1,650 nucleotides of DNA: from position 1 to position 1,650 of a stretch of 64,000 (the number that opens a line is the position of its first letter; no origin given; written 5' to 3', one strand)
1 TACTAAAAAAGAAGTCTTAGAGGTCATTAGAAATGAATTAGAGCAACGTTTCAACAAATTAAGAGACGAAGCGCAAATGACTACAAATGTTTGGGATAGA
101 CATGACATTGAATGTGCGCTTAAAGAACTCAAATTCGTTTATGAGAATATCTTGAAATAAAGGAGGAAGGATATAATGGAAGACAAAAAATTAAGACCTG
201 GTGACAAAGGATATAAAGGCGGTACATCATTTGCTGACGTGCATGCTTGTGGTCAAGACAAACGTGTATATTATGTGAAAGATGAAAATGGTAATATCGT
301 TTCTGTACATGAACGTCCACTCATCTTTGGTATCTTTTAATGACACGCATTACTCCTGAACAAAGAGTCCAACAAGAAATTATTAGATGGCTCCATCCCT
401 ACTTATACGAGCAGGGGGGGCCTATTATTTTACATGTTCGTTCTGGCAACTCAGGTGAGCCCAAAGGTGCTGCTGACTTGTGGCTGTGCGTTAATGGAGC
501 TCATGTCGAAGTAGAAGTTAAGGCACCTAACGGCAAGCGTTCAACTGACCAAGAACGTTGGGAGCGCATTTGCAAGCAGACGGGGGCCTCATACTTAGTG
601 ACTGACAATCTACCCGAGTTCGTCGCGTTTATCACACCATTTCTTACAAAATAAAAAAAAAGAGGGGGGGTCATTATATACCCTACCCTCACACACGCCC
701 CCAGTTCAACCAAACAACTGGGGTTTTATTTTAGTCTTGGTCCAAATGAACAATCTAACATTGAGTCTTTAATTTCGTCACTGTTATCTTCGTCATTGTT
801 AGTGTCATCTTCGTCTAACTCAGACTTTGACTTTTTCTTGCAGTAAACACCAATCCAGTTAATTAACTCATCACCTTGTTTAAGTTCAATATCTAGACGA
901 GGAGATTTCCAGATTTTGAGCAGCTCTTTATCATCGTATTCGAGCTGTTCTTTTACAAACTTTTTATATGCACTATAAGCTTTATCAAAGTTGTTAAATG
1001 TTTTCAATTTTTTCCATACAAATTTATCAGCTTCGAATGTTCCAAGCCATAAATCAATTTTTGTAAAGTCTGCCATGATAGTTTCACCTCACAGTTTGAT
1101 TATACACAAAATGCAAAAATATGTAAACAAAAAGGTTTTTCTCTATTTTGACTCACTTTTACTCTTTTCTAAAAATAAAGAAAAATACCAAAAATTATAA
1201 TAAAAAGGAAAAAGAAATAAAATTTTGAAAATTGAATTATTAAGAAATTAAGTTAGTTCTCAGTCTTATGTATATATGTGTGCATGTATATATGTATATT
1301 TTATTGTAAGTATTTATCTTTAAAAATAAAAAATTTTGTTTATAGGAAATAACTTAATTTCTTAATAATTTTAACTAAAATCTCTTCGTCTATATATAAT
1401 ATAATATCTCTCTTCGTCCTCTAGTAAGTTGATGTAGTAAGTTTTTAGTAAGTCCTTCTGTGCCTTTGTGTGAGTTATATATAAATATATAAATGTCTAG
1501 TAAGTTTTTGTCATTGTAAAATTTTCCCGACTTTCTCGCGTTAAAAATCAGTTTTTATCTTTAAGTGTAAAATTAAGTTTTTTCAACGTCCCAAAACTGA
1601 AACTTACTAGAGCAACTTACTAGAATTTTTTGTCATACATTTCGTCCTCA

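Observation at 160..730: GC-rich island carrying a VRR-NUC nuclease with G7 homopolymer tracts, bracketed by back-to-back terminators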

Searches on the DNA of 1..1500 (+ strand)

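Call 4: search_dna_similar(query=window:1-1500:+, collection=phages, mode=near, max_rows=40)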
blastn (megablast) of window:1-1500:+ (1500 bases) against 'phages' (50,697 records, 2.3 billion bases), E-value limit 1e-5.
No match.

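Call 45: search_rna_families(sources=[L001, L007], threshold=evalue, max_evalue=0.1)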
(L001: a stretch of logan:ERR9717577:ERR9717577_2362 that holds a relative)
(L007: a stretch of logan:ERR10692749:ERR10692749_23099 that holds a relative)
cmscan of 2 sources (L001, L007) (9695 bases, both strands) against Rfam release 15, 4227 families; matches with E-value up to 0.1: 3.
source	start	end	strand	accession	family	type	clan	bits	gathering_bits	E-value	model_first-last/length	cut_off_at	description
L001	2971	3044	+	RF00005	tRNA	Gene; tRNA;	CL00001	70.2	29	4.3e-14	1-71/71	no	tRNA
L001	2971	3045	-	RF04354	Plastid-ycf2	Cis-reg;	-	37.3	65.7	5.3e-05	1-75/75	no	Plastid-ycf2 5UTR RNA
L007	2601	2660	+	RF02682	HDV-F-prausnitzii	Gene; ribozyme;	-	28.7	44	0.039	1-74/74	no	HDV ribozyme from F. prausnitzii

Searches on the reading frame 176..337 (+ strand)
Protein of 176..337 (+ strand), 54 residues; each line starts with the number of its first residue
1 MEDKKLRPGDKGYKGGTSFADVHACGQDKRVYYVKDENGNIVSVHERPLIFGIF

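Call 6: search_protein_families(library=pfam, proteins=[window:176-337:+], max_evalue=1)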
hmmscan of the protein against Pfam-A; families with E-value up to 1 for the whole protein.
window:176-337:+ (54 aa): 0 families

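Call 7: search_protein_families(library=phrogs, proteins=[window:176-337:+], max_evalue=0.1)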
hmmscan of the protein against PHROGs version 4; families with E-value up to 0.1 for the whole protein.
window:176-337:+ (54 aa): 1 family
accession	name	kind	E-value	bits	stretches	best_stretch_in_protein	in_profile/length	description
phrog_8607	-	unknown function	0.053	14.1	1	4-25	30-51/55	-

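Call 81: search_protein_families(library=ncbifam, proteins=[window:176-337:+], max_evalue=0.1)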
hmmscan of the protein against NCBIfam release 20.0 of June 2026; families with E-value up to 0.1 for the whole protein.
window:176-337:+ (54 aa): 0 families

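Call 82: search_protein_families(library=padloc, proteins=[window:176-337:+], max_evalue=0.1)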
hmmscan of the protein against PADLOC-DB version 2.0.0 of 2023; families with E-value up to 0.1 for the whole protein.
window:176-337:+ (54 aa): 0 families
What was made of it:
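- Tried and rejected: NCBIfam and PADLOC scans of the three proteins returned nothing (calls 81, 82).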

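Call 83: find_homologous_proteins(query=window:176-337:+, max_evalue=0.001)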
Query window:176-337:+ (54 aa): 4 proteins with E <= 0.001 among 4 candidates.
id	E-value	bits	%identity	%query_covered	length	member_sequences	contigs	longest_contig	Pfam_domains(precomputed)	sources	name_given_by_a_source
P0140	3.6e-29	116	98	100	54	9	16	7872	-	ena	-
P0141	9.8e-22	93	80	100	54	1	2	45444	-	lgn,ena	-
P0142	7.7e-19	84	72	100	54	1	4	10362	-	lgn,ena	-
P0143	1.2e-16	77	75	100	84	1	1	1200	-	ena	-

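Call 84: find_encoding_contigs(protein=P0141, flank=6000, max_places=2)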
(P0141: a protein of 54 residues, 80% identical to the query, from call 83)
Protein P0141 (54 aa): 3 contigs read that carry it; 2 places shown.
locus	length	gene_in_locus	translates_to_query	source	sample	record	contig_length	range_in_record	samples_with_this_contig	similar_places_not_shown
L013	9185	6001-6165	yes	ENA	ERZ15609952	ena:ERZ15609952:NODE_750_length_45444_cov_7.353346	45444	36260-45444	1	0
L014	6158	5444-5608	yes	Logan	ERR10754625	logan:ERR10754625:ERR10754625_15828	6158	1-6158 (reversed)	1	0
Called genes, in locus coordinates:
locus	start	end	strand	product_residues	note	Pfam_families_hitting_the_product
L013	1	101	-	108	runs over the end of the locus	-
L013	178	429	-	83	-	-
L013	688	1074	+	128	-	-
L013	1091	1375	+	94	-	-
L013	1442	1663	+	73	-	-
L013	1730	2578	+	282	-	-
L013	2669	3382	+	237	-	-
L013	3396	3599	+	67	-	-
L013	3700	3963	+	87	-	-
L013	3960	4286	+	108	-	-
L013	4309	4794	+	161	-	-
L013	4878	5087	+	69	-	-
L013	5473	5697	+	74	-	-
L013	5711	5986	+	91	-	-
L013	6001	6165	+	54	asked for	-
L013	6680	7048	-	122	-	-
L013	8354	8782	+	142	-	-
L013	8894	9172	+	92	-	-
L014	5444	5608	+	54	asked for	-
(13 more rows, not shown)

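Call 85: find_encoding_contigs(protein=P0142, flank=6000, max_places=3)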
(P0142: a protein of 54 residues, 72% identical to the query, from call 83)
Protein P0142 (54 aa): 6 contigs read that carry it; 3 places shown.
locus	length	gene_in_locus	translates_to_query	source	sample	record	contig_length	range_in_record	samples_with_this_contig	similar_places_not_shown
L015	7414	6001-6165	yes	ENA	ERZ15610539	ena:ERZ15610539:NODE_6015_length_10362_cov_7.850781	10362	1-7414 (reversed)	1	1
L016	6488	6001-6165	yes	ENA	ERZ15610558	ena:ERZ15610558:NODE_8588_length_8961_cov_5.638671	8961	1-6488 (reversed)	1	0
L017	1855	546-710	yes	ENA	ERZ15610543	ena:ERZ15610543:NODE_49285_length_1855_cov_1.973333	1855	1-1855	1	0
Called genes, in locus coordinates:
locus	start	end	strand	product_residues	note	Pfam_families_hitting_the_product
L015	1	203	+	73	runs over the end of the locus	-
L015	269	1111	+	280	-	-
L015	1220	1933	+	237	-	-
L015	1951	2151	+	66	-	-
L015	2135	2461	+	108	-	-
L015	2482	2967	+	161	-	-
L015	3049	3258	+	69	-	-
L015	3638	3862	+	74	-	-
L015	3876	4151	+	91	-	-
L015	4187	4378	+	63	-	-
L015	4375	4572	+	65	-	-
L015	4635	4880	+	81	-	-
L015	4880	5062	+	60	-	-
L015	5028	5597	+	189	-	PF19789:DUF6273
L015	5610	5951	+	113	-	-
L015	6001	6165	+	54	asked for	-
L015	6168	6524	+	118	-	-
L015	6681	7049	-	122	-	-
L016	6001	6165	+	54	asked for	-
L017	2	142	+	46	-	?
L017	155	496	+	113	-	-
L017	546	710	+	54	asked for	-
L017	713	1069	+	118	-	-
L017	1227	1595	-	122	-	-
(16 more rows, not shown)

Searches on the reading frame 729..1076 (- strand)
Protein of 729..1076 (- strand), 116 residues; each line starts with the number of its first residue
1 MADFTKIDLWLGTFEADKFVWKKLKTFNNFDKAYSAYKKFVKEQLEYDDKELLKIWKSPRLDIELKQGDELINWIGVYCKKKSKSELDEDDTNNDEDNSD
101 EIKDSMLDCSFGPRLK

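Call 6: search_protein_families(library=pfam, proteins=[window:729-1076:-], max_evalue=1)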
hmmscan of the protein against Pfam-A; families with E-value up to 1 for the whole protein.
window:729-1076:- (116 aa): 1 family
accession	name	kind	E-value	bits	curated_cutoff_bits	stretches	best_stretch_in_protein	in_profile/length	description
PF04017.17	DUF366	-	0.089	12.7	29.9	1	39-99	4-61/184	Domain of unknown function (DUF366)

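Call 7: search_protein_families(library=phrogs, proteins=[window:729-1076:-], max_evalue=0.1)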
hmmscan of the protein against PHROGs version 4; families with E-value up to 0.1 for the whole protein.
window:729-1076:- (116 aa): 0 families

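Call 81: search_protein_families(library=ncbifam, proteins=[window:729-1076:-], max_evalue=0.1)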
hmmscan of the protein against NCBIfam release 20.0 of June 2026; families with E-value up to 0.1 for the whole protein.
window:729-1076:- (116 aa): 0 families

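Call 82: search_protein_families(library=padloc, proteins=[window:729-1076:-], max_evalue=0.1)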
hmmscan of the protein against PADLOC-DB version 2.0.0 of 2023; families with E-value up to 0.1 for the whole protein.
window:729-1076:- (116 aa): 0 families
